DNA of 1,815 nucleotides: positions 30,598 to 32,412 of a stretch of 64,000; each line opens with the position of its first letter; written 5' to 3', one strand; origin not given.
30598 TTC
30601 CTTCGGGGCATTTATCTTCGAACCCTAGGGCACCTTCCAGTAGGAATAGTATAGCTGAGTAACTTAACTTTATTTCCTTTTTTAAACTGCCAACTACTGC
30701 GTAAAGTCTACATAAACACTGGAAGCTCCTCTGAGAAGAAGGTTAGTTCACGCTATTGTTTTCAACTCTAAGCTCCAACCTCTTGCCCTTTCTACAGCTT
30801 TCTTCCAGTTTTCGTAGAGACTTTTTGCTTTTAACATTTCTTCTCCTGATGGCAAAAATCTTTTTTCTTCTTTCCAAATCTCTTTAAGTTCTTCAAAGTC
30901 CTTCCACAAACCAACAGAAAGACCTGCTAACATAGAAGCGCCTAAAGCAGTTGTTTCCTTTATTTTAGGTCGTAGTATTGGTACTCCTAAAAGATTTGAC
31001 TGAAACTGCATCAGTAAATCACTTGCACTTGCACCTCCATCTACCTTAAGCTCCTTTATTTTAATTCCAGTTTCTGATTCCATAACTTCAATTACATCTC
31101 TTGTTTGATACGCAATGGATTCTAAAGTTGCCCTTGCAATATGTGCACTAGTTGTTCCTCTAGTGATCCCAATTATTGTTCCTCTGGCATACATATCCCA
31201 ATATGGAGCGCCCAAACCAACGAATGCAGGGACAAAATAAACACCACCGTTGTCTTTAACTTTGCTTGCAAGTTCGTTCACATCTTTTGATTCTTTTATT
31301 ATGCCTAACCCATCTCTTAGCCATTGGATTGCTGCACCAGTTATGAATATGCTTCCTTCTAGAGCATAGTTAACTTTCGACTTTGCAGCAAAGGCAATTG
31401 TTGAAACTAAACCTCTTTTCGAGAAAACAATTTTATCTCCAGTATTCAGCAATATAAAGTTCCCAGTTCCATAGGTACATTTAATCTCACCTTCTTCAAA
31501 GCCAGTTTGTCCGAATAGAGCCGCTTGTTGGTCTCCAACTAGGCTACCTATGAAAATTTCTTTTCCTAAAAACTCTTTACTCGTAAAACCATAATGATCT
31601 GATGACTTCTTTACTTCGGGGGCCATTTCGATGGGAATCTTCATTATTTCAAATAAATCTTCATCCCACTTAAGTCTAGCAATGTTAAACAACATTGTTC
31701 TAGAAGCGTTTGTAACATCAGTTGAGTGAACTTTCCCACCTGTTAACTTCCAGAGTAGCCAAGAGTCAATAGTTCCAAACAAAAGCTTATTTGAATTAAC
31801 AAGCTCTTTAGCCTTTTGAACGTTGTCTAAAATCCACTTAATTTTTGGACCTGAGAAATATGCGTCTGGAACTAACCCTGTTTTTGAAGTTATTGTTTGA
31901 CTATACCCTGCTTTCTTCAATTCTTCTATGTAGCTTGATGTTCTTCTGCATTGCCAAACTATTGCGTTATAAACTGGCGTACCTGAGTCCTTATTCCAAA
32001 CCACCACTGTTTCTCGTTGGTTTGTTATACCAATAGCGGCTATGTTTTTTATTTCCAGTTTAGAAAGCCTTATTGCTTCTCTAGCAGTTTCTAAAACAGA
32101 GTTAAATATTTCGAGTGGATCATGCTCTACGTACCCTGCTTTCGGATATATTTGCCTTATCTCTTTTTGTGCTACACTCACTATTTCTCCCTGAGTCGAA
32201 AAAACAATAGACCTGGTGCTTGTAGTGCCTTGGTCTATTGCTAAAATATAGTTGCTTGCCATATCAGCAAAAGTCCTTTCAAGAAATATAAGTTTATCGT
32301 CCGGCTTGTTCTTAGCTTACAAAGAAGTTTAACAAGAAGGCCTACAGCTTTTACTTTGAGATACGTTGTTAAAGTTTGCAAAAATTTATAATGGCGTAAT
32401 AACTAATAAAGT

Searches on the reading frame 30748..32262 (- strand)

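Call 29: search_protein_families(library=pfam, proteins=[window:30748-32262:-])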
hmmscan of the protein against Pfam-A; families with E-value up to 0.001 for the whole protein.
window:30748-32262:- (504 aa): 2 families
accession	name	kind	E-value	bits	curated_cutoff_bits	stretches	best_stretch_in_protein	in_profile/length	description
PF00370.27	FGGY_N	-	5.7e-73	246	28.8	1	5-251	1-245/245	FGGY family of carbohydrate kinases, N-terminal domain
PF02782.22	FGGY_C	-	7.5e-46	156.8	27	1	261-448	2-196/198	FGGY family of carbohydrate kinases, C-terminal domain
